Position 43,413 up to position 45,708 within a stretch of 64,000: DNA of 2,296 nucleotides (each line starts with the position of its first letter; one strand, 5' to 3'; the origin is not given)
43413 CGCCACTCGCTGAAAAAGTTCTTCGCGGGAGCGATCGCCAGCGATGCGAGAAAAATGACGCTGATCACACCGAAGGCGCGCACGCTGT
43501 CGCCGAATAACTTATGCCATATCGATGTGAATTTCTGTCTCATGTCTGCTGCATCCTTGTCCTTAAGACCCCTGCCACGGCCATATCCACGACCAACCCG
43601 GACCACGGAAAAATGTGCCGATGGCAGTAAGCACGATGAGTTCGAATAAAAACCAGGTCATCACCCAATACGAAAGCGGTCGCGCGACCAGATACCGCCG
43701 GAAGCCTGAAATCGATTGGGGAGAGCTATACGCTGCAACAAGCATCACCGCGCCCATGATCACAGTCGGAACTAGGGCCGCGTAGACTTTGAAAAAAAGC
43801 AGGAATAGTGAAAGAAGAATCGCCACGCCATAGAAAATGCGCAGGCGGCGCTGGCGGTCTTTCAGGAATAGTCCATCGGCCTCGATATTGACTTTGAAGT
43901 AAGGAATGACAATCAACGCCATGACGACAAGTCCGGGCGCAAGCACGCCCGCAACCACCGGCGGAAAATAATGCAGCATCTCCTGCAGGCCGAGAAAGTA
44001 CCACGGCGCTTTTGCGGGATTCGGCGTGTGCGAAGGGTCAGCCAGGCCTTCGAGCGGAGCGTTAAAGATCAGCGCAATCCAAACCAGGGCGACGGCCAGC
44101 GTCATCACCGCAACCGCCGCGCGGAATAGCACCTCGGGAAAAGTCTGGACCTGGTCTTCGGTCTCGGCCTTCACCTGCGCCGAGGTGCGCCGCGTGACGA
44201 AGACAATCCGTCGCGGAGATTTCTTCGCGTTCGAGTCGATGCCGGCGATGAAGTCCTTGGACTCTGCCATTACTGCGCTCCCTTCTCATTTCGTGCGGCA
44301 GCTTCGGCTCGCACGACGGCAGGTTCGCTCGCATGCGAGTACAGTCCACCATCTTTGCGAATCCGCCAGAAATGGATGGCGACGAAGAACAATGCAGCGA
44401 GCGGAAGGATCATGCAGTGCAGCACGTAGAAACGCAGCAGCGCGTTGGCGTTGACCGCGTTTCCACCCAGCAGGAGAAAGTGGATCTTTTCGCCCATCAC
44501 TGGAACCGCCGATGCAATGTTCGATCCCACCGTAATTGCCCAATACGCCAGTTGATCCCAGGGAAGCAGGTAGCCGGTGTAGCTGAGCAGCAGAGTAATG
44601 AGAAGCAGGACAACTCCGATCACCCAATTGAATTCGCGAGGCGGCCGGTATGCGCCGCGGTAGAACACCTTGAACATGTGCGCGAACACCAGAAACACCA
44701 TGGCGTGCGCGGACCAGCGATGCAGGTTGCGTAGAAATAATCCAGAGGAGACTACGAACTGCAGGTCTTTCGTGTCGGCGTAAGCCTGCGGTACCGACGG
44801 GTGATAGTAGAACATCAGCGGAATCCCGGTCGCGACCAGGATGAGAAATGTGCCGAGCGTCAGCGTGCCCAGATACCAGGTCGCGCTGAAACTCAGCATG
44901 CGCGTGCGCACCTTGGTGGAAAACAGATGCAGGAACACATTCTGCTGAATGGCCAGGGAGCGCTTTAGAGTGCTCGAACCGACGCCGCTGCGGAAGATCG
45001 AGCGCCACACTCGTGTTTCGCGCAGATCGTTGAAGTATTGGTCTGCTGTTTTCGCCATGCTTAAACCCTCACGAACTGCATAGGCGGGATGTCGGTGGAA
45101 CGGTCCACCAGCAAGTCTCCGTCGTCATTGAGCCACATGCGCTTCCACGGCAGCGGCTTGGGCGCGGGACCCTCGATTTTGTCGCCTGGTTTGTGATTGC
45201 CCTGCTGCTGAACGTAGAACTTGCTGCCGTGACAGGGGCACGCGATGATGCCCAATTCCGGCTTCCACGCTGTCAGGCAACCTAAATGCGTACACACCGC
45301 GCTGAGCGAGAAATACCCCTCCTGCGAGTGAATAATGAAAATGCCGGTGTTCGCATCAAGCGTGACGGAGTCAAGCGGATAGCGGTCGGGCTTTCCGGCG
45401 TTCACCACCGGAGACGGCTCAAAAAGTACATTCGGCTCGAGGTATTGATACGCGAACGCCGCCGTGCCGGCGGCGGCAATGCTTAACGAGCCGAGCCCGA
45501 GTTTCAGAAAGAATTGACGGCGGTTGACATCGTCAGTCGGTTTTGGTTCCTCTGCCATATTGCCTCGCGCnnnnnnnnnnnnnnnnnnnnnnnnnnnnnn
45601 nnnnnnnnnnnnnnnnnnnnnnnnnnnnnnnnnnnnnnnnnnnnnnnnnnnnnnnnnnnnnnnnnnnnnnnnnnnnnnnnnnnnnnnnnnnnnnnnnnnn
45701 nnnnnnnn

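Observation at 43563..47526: GltD-like NAD(P)H/FAD/Fe-S protein encoded directly upstream of Rieske and b6-type split cytochrome b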

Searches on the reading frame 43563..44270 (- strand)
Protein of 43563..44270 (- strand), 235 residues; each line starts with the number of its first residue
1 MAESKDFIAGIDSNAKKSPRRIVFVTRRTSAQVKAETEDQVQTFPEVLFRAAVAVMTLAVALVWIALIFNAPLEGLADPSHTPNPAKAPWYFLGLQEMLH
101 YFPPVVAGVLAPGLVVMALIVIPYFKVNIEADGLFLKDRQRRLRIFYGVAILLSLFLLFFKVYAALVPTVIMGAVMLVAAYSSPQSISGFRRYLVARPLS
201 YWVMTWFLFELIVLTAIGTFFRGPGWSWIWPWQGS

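Call 4: search_protein_families(library=pfam, proteins=[window:43563-44270:-], max_evalue=0.01)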
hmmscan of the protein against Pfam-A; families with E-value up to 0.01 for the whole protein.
window:43563-44270:- (235 aa): 1 family
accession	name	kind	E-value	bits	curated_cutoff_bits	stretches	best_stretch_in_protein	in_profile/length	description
PF00032.22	Cytochrom_B_C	-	0.0001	22.9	20.7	1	77-131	2-56/102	Cytochrome b(C-terminal)/b6/petD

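Call 26: search_solved_structures(query=window:43563-44270:-, max_evalue=1, show_alignments=2)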
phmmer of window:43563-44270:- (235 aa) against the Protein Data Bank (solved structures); distinct sequences matched with E-value up to 1: 22.
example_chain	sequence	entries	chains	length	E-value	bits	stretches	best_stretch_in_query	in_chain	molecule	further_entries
7jrg_C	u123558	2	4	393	0.0021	21.3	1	39-128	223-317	COB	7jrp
8e73_C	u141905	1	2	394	0.0021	21.3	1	39-128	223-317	COB (cyt b)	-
8zno_C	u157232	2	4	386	0.0072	19.5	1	39-128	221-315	Cytochrome b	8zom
5xte_J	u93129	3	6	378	0.0083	19.3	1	48-137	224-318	Cytochrome b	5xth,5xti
9cg3_J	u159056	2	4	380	0.012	18.8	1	50-137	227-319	Cytochrome b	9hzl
8bel_C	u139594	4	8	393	0.017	18.3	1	76-128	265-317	Cytochrome b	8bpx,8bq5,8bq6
6q9e_b1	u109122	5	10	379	0.02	18.1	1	66-140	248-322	Cytochrome b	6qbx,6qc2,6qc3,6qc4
9f5x_1A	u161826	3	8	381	0.04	17.1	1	54-125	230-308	Cytochrome b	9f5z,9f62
8uca_3C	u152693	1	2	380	0.045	16.9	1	54-179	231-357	Cytochrome b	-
7o37_C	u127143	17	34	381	0.045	16.9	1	54-179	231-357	Cytochrome b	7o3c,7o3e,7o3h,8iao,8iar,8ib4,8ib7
5j4z_AC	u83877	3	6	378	0.049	16.8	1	66-140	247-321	Cytochrome b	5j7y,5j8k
9h8t_J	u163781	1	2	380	0.054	16.6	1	68-130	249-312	Cytochrome b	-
2zt9_B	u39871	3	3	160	0.056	16.6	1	47-126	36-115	Cytochrome b6-f complex subunit 4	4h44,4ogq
6rqf_J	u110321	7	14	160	0.062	16.5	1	48-126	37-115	Cytochrome b6-f complex subunit 4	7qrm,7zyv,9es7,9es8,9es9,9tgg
2e74_B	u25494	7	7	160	0.064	16.4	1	47-126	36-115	Cytochrome b6-f complex subunit 4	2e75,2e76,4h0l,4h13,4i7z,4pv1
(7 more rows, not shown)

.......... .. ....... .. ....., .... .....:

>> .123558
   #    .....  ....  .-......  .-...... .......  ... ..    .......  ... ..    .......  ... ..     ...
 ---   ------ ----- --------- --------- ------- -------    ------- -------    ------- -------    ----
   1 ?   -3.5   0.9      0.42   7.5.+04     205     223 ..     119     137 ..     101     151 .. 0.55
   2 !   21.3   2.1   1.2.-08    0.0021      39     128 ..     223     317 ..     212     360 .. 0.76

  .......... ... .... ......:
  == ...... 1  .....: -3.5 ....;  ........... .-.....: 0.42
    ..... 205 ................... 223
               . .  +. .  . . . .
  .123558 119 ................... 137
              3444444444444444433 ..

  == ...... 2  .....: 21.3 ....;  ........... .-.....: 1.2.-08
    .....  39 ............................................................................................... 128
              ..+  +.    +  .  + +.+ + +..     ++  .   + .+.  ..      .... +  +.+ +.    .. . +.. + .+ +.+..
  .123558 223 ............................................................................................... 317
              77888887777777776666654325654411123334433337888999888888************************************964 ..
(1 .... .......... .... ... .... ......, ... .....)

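Call 50: search_protein_families(library=ncbifam, proteins=[window:43563-44270:-], max_evalue=0.01)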
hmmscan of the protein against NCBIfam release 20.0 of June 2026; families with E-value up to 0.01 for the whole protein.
window:43563-44270:- (235 aa): 1 family
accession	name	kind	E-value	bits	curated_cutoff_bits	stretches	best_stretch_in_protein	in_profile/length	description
NF040970.1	memb_ExtQ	equivalog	7.3e-14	52.2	150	1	49-154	9-112/134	selenite/tellurite reduction operon b-type cytochrome membrane protein ExtQ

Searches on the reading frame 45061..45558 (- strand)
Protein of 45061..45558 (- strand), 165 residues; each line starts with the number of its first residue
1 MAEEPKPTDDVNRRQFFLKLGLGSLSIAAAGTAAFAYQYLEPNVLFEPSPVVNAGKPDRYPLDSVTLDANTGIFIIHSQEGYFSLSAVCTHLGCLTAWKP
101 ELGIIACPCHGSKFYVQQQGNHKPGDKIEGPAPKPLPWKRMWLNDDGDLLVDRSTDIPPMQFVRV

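Call 4: search_protein_families(library=pfam, proteins=[window:45061-45558:-], max_evalue=0.01)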
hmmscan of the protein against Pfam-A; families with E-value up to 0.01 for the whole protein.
window:45061-45558:- (165 aa): 1 family
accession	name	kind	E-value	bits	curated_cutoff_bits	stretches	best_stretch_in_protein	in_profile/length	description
PF00355.32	Rieske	-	2.4e-05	24.6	20.3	1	73-121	26-74/88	Rieske [2Fe-2S] domain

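Call 17: search_solved_structures(query=window:45061-45558:-, max_evalue=1, show_alignments=3)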
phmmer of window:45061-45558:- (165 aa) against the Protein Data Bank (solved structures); distinct sequences matched with E-value up to 1: 82 (the best 60 are shown).
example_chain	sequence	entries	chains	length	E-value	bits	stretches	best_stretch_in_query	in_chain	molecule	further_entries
9rk4_A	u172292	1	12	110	7.4e-21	78.1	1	50-158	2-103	Similar to the Rieske Protein II of bc1 complex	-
9rk3_A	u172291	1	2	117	6.3e-15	58.8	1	71-155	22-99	Similar to Rieske 2Fe-2S iron sulfur protein (Cytochrome b6-F complex)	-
7zxy_D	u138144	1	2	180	5.2e-12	49.2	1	82-155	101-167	Cytochrome b6-f complex iron-sulfur subunit 2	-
8hn2_A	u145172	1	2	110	6.6e-12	48.9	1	74-151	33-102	Cytochrome b6-f complex iron-sulfur subunit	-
7r0w_D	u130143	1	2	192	6.6e-12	48.9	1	82-155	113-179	Rieske domain, PetC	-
2e74_D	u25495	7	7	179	4.4e-10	43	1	73-151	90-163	Cytochrome b6-f complex iron-sulfur subunit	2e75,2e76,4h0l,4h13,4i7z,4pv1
6kls_A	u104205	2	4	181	4.6e-10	42.9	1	56-136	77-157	Rieske-I iron sulfur protein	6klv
1vf5_D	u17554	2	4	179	5.5e-10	42.7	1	73-151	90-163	RIESKE IRON-SULFUR PROTEIN | Cytochrome b6-f complex iron-sulfur subunit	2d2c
2zt9_D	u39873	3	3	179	5.5e-10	42.6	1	74-146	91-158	Cytochrome b6-f complex iron-sulfur subunit 1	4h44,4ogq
3azc_A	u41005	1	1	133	3.1e-09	40.2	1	78-155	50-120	Cytochrome b6-f complex iron-sulfur subunit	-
3fou_A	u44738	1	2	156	3.8e-09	39.9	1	76-147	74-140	Quinol-cytochrome c reductase, Rieske iron-sulfur subunit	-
1nyk_A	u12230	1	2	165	3.9e-09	39.9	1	76-147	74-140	Rieske iron-sulfur protein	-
1q90_C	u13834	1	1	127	7.4e-08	35.7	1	81-136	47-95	Cytochrome B6-F complex iron-sulfur subunit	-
1rfs_A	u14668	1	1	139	3.2e-07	33.7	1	81-143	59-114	RIESKE PROTEIN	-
6rqf_L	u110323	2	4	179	3.7e-07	33.5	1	81-143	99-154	Cytochrome b6-f complex iron-sulfur subunit, chloroplastic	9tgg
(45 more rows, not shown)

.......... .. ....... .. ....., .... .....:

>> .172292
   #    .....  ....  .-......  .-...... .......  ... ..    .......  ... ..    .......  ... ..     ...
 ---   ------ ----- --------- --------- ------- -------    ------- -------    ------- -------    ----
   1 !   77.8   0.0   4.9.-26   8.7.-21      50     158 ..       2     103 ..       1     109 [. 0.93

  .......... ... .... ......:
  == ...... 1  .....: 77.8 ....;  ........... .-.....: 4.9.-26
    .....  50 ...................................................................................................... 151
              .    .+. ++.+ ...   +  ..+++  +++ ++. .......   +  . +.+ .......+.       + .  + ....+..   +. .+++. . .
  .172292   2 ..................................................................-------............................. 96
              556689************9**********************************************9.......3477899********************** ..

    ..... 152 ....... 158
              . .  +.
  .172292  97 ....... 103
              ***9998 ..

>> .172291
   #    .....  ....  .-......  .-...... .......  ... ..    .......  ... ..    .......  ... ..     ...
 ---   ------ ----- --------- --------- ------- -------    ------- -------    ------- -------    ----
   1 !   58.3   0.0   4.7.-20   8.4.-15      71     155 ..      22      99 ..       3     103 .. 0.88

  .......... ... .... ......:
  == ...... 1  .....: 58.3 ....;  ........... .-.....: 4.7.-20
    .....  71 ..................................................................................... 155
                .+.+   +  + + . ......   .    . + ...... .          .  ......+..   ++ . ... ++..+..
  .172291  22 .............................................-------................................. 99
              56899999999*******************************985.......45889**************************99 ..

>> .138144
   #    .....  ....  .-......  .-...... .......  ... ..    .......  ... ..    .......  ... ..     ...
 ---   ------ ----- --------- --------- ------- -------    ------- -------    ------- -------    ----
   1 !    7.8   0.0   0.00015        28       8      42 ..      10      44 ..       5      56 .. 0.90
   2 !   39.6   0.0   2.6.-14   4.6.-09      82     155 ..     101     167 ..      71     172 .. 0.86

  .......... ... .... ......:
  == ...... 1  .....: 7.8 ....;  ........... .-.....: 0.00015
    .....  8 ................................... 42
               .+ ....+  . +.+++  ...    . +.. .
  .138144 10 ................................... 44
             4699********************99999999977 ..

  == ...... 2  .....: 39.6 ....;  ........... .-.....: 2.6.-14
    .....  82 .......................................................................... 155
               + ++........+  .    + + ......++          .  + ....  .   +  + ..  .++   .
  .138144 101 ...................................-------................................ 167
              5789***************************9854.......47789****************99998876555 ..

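Call 50: search_protein_families(library=ncbifam, proteins=[window:45061-45558:-], max_evalue=0.01)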
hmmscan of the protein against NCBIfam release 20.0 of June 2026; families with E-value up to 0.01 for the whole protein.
window:45061-45558:- (165 aa): 6 families
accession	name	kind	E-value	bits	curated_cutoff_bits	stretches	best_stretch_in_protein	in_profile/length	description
NF045928.1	Cytb6fFeSPetC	equivalog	8.4e-14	51.3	250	1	83-156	102-168/179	cytochrome b6-f complex iron-sulfur subunit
NF010001.0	PRK13474.1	subfamily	2.9e-13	49.5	154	1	81-147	99-158/178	cytochrome b6-f complex iron-sulfur subunit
NF050121.1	bc1_QcrA_actin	exception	3.7e-11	43.1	275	1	79-150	237-304/319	cytochrome bc1 complex Rieske iron-sulfur subunit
TIGR01416.1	Rieske_proteo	equivalog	3.3e-10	40.2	97.4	1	78-146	105-170/176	ubiquinol-cytochrome c reductase iron-sulfur subunit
NF041174.1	SDX_Thmprot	equivalog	1.6e-06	28.3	170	1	64-118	18-73/109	sulredoxin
TIGR02694.1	arsenite_ox_S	equivalog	5.4e-06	26.3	95.65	1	83-150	52-114/129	arsenate reductase (azurin) small subunit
